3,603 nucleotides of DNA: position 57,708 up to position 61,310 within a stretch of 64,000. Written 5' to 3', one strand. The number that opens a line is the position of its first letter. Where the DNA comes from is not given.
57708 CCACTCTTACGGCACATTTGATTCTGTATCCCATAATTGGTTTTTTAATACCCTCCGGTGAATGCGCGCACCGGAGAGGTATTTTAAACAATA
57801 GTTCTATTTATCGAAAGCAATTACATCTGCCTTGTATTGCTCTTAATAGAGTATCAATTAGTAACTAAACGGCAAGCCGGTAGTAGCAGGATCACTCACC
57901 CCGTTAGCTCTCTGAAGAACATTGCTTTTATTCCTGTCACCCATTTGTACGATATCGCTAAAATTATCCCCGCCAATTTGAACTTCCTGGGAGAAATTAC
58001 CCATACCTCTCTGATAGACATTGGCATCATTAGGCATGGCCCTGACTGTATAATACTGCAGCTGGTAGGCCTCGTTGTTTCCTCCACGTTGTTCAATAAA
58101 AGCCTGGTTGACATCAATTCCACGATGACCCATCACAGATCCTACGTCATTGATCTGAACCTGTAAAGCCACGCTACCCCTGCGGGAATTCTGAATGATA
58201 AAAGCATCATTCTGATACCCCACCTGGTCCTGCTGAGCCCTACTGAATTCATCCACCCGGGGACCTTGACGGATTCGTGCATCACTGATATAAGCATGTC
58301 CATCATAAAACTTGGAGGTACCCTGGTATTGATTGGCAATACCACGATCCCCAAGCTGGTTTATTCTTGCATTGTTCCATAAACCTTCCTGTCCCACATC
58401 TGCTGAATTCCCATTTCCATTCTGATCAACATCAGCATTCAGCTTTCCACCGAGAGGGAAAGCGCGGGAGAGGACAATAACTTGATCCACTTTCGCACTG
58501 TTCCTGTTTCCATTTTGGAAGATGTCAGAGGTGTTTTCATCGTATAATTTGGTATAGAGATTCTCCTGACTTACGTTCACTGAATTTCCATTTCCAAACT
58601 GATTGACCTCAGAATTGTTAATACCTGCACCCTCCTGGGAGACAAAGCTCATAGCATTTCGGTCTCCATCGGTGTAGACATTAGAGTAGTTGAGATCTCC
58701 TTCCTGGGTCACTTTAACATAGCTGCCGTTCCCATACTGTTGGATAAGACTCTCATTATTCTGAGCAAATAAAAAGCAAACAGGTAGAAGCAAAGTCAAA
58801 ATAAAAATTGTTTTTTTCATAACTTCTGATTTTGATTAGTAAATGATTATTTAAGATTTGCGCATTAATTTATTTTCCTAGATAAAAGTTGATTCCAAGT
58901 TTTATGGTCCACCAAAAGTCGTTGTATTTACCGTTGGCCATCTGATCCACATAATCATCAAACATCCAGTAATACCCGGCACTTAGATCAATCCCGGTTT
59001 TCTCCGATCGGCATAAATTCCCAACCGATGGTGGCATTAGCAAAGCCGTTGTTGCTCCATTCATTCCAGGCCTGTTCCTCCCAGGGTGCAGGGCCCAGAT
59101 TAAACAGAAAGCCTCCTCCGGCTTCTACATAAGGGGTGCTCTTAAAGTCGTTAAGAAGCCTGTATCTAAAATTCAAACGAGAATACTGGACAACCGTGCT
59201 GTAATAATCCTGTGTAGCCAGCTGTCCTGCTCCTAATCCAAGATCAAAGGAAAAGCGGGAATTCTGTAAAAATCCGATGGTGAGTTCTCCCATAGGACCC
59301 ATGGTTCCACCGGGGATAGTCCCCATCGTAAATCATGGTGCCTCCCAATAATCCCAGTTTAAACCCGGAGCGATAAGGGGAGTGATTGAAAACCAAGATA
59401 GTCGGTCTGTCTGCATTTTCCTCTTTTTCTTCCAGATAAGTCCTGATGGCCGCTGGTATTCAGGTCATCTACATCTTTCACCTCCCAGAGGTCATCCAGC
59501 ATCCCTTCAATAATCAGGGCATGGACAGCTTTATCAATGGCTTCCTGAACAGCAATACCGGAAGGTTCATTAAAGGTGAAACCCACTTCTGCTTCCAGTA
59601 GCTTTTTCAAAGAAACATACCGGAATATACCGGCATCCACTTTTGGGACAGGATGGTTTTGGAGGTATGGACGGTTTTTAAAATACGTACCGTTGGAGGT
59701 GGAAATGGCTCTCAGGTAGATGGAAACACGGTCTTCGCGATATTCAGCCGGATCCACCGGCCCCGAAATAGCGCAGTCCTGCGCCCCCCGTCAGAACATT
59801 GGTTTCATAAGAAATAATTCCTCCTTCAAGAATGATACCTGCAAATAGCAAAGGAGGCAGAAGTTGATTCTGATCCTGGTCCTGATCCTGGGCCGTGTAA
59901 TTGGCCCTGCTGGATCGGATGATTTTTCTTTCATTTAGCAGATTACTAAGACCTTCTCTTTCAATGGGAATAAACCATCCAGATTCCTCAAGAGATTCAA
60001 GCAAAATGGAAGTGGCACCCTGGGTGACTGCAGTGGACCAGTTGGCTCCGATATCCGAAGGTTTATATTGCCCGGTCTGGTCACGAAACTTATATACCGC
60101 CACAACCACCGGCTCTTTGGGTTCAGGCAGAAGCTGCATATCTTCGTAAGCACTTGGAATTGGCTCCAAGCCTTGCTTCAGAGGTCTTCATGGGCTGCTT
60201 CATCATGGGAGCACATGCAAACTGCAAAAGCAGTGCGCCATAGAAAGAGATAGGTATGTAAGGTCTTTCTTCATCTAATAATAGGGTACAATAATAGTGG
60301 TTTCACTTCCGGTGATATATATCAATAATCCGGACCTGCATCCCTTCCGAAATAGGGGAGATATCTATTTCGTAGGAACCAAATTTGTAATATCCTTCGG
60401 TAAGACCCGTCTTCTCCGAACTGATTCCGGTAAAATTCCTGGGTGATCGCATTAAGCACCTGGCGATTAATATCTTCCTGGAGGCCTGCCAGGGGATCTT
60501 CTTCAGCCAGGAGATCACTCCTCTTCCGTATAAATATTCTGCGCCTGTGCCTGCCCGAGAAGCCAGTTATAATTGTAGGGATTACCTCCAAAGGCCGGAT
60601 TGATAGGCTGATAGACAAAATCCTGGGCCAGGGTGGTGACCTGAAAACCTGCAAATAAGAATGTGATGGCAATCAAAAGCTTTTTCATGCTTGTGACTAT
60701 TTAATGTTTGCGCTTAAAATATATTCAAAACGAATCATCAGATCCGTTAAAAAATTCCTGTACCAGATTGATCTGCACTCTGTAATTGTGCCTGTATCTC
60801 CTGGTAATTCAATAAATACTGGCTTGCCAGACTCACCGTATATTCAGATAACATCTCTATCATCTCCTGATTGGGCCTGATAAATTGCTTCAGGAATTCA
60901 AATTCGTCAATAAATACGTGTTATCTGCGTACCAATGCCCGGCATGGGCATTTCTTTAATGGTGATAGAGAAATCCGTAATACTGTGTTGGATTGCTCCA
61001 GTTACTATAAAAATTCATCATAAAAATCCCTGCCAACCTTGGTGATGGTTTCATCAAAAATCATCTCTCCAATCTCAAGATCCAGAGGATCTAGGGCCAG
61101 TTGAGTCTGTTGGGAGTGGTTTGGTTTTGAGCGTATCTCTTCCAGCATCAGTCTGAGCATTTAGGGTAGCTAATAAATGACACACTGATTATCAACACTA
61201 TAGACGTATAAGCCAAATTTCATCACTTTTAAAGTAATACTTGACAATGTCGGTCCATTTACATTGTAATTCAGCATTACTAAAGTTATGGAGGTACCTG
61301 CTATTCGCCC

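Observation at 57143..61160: Curli-type functional-amyloid locus with the export machinery destroyed but the major curlin intact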

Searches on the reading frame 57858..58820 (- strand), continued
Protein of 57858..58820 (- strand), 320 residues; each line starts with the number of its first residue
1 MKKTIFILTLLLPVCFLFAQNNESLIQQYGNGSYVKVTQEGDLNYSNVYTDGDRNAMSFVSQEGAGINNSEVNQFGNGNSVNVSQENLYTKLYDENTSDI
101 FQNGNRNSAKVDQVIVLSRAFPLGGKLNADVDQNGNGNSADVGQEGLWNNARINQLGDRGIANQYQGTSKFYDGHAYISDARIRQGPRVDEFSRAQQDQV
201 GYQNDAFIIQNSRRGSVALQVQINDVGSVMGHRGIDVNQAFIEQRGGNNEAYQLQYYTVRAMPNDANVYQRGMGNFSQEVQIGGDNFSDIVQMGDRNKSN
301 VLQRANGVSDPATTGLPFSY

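Call 40: search_solved_structures(query=L001:8558-9952:+, max_evalue=0.01, show_alignments=1)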
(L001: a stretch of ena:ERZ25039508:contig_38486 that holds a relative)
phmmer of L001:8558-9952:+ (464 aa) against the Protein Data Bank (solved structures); distinct sequences matched with E-value up to 0.01: 5.
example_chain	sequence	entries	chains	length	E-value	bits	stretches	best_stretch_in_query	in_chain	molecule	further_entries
3x2r_D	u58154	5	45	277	1.9e-62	214.9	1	9-267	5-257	CsgG | Curli production assembly/transport protein CsgG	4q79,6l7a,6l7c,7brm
6lqh_A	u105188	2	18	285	2e-62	214.8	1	9-267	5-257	Curli production assembly/transport component CsgG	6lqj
6si7_P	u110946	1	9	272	1.5e-61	212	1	27-268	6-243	Curli production assembly/transport component CsgG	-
4uv2_A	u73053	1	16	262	1.7e-61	211.8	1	27-267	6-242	CURLI PRODUCTION TRANSPORT COMPONENT CSGG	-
4uv3_A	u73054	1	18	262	1.7e-61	211.8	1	27-267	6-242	CURLI PRODUCTION ASSEMBLY/TRANSPORT COMPONENT CSGG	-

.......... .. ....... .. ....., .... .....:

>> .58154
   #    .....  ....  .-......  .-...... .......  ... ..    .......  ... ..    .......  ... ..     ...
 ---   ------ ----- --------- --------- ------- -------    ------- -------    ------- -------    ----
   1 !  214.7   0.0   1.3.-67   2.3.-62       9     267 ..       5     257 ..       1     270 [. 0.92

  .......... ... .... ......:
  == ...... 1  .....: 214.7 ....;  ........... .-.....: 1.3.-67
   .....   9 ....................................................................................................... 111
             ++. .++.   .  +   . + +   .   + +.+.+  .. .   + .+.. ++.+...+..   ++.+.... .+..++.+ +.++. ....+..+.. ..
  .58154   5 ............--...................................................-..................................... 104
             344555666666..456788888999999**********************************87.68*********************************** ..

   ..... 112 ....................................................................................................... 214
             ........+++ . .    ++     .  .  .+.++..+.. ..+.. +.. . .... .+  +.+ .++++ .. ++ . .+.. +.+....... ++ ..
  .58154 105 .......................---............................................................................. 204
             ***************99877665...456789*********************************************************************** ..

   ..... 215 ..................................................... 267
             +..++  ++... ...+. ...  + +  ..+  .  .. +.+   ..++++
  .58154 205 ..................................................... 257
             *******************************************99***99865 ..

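Call 41: search_solved_structures(query=window:57858-58820:-, max_evalue=0.01)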
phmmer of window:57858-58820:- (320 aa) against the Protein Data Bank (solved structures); distinct sequences matched with E-value up to 0.01: 1.
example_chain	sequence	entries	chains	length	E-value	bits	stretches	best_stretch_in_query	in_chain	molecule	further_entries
8c50_A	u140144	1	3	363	4.9e-09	39.5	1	23-158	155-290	Curlin associated repeat-containing protein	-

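Call 50: find_homologous_proteins(query=L001:8558-9952:+, max_evalue=1e-10)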
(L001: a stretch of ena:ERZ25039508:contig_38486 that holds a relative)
Query L001:8558-9952:+ (464 aa): 6088 proteins with E <= 1e-10 among 8000 candidates; the best 120 are listed.
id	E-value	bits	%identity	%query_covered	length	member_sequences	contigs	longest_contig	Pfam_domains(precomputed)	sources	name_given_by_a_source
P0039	0.0e+0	1046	98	100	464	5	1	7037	PF03783.21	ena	-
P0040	2.4e-278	942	86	100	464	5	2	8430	PF03783.21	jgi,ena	jgi:curli production assembly/transport component CsgG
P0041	5.0e-277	937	86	100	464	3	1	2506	PF03783.21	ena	-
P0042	3.1e-274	928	85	100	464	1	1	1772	PF03783.21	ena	-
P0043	1.1e-273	926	85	100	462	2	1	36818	PF03783.21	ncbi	-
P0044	7.1e-273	924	84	100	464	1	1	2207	PF03783.21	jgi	jgi:curli production assembly/transport component CsgG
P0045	7.8e-273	923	85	100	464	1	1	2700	PF03783.21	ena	-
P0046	9.0e-272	920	84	100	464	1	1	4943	PF03783.21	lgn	-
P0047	3.7e-271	918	85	100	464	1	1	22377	PF03783.21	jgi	-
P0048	4.2e-271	918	84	100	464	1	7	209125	PF03783.21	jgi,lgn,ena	-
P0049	4.9e-270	914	85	100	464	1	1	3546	PF03783.21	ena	-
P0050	1.3e-268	909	84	100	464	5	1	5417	PF03783.21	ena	-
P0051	3.1e-268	908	84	100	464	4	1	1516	PF03783.21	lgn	-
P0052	8.3e-267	904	84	97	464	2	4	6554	PF03783.21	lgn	-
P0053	1.8e-266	902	85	100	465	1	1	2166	PF03783.21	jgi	-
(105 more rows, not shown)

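Call 51: list_cluster_members(proteins=[P0039])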
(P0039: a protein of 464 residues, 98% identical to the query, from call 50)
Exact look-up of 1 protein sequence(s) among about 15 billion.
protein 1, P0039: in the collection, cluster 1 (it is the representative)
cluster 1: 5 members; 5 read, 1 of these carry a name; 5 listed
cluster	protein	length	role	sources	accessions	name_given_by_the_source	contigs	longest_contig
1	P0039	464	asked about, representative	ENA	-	-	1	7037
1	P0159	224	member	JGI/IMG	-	curli production assembly/transport component CsgG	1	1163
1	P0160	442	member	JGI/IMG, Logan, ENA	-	-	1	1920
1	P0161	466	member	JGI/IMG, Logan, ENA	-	-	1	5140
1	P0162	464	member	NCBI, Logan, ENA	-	-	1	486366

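Call 64: predict_structure(alignment_id=A3)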
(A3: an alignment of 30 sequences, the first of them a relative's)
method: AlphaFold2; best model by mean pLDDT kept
length: 464 residues; sequences in the alignment: 30
mean_pLDDT: 67.2   pTM: 0.48
mean pLDDT of the five models: 67.2, 66.9, 64.6, 61.8, 59.6
residues with pLDDT >= 90: 86; 70-90: 149; 50-70: 110; < 50: 119
segments of 3 or more residues with pLDDT < 50: 20-33, 64-81, 111-113, 120-122, 124-140, 148-179, 209-236
pLDDT, mean of each block of 10 residues (from residue 1): 78 67 43 56 78 69 43 38 63 80 61 51 47 41 49 30 34 42 64 62 57 36 30 45 76 79 74 77 67 66 94 84 94 92 93 84 94 86 91 66 77 92 92 80 69 94 78
secondary structure, 60 per line:
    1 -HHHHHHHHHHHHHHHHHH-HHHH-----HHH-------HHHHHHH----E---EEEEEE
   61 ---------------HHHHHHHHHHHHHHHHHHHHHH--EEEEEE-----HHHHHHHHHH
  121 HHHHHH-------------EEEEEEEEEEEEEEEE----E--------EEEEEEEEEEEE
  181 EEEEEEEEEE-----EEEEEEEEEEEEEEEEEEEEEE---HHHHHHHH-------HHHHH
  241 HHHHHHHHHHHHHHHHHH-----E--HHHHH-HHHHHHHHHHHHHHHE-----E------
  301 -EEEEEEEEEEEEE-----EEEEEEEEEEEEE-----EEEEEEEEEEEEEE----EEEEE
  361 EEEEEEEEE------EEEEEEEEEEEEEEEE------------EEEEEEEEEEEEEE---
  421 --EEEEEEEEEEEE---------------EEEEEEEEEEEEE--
elements in order: H2-19 H21-24 H40-46 E55-60 H76-97 E100-105 H111-126 E140-155 E169-190 E196-217 H221-228 H236-258 H267-271 H273-287 E302-314 E320-332 E338-351 E356-369 E376-391 E404-417 E423-434 E450-462

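Call 66: fold_search(model_id=the predicted structure, library=pdb)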
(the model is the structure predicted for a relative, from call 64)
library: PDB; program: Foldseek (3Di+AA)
matches with E <= 10: 998; with E <= 0.001: 90
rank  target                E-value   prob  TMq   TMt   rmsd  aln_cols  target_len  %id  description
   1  4uv2_D                7.1e-15  1.00  0.33  0.60  10.6       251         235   37  Structure of the curli transport lipoprotein CsgG in a non-lipidated, pre-pore conformation (released 2014-09-24)
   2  4uv2_B                1.1e-14  1.00  0.33  0.61   9.9       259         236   34  Structure of the curli transport lipoprotein CsgG in a non-lipidated, pre-pore conformation (released 2014-09-24)
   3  4uv2_I                1.2e-14  1.00  0.33  0.61   9.8       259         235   34  Structure of the curli transport lipoprotein CsgG in a non-lipidated, pre-pore conformation (released 2014-09-24)
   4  4uv2_F                1.8e-14  1.00  0.33  0.61  10.0       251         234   36  Structure of the curli transport lipoprotein CsgG in a non-lipidated, pre-pore conformation (released 2014-09-24)
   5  4uv2_E                2.1e-14  1.00  0.33  0.60  11.0       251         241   38  Structure of the curli transport lipoprotein CsgG in a non-lipidated, pre-pore conformation (released 2014-09-24)
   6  6l7c_A                4.5e-14  1.00  0.33  0.56  10.2       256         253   39  CsgFG complex with substrate CsgAN6 peptide in Curli biogenesis system (released 2020-01-15)
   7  4uv2_G                5.3e-14  1.00  0.32  0.60  10.7       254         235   35  Structure of the curli transport lipoprotein CsgG in a non-lipidated, pre-pore conformation (released 2014-09-24)
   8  4uv2_A                5.9e-14  1.00  0.33  0.60  10.2       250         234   37  Structure of the curli transport lipoprotein CsgG in a non-lipidated, pre-pore conformation (released 2014-09-24)
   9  4uv2_N                9.1e-14  1.00  0.33  0.61   9.8       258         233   32  Structure of the curli transport lipoprotein CsgG in a non-lipidated, pre-pore conformation (released 2014-09-24)
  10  4uv2_P                9.6e-14  1.00  0.30  0.59   9.5       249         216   34  Structure of the curli transport lipoprotein CsgG in a non-lipidated, pre-pore conformation (released 2014-09-24)
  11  4uv2_J                1.1e-13  1.00  0.30  0.57  11.3       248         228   38  Structure of the curli transport lipoprotein CsgG in a non-lipidated, pre-pore conformation (released 2014-09-24)
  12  6l7a_A                1.8e-13  1.00  0.35  0.62   7.7       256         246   34  CsgFG complex in Curli biogenesis system (released 2020-01-15)
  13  4uv2_O                3.3e-13  1.00  0.30  0.59  10.3       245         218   36  Structure of the curli transport lipoprotein CsgG in a non-lipidated, pre-pore conformation (released 2014-09-24)
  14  4uv3_C                5.7e-13  1.00  0.35  0.61   9.8       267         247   31  Structure of the curli transport lipoprotein CsgG in its membrane- bound conformation (released 2014-09-24)
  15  4uv3_A                6.3e-13  1.00  0.35  0.61   9.7       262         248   34  Structure of the curli transport lipoprotein CsgG in its membrane- bound conformation (released 2014-09-24)
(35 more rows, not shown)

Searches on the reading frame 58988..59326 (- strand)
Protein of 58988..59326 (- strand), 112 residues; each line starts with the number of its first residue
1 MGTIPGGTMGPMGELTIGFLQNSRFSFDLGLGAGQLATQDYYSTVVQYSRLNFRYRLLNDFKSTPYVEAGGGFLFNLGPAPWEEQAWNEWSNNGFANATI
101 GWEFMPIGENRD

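Call 4: search_protein_families(library=pfam, max_evalue=0.01, proteins=[window:58988-59326:-])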
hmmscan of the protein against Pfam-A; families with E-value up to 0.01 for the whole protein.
window:58988-59326:- (112 aa): 0 families

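Call 49: find_homologous_proteins(query=window:58988-59326:-, max_evalue=0.001)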
Query window:58988-59326:- (112 aa): 2 proteins with E <= 0.001 among 5 candidates.
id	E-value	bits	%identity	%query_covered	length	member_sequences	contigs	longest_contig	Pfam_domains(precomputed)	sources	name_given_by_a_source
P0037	2.6e-71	255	100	100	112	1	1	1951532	-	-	-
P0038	1.1e-9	56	87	27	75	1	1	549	-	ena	-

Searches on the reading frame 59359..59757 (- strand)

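Call 4: search_protein_families(library=pfam, max_evalue=0.01, proteins=[window:59359-59757:-])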
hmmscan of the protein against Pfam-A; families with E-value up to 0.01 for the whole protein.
window:59359-59757:- (132 aa): 1 family
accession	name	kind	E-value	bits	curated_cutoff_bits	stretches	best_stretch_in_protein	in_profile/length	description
PF03783.19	CsgG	-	3.4e-13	49.8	20.8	1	5-93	122-208/210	Curli production assembly/transport component CsgG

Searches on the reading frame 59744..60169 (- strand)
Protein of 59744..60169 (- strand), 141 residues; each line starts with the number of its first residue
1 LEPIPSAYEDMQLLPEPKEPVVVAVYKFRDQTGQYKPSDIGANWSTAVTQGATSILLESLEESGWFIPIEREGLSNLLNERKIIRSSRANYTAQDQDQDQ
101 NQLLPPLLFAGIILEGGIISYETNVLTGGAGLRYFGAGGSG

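Call 4: search_protein_families(library=pfam, max_evalue=0.01, proteins=[window:59744-60169:-])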
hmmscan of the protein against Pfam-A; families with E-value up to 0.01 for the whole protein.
window:59744-60169:- (141 aa): 1 family
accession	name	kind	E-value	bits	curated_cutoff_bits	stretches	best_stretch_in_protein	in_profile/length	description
PF03783.19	CsgG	-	2.1e-38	132.2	20.8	1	13-140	2-120/210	Curli production assembly/transport component CsgG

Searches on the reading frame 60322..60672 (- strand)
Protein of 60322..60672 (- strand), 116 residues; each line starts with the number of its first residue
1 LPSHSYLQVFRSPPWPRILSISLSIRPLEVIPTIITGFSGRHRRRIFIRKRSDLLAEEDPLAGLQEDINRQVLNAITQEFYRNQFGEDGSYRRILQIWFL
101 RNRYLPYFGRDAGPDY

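Call 4: search_protein_families(library=pfam, max_evalue=0.01, proteins=[window:60322-60672:-])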
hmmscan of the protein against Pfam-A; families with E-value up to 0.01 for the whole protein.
window:60322-60672:- (116 aa): 1 family
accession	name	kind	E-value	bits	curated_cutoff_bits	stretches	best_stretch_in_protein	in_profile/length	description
PF10614.14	CsgF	-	0.0047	17.5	25.8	1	55-88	58-91/132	Type VIII secretion system (T8SS), CsgF protein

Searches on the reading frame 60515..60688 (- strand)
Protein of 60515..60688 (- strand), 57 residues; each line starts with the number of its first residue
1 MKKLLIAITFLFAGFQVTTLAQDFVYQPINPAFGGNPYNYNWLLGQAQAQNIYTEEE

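Call 4: search_protein_families(library=pfam, max_evalue=0.01, proteins=[window:60515-60688:-])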
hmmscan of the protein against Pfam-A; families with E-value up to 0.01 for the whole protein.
window:60515-60688:- (57 aa): 1 family
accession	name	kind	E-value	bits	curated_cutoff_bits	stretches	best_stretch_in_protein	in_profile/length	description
PF10614.14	CsgF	-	6.9e-16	59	25.8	1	10-56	5-52/132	Type VIII secretion system (T8SS), CsgF protein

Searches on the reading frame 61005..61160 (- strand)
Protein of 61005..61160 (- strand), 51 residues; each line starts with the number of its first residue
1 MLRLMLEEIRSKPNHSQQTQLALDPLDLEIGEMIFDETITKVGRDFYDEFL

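Call 4: search_protein_families(library=pfam, max_evalue=0.01, proteins=[window:61005-61160:-])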
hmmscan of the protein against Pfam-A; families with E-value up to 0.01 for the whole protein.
window:61005-61160:- (51 aa): 1 family
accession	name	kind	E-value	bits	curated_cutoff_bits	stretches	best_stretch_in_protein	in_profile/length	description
PF10627.14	CsgE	-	0.0008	20.1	25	1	32-50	3-21/105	Curli assembly protein CsgE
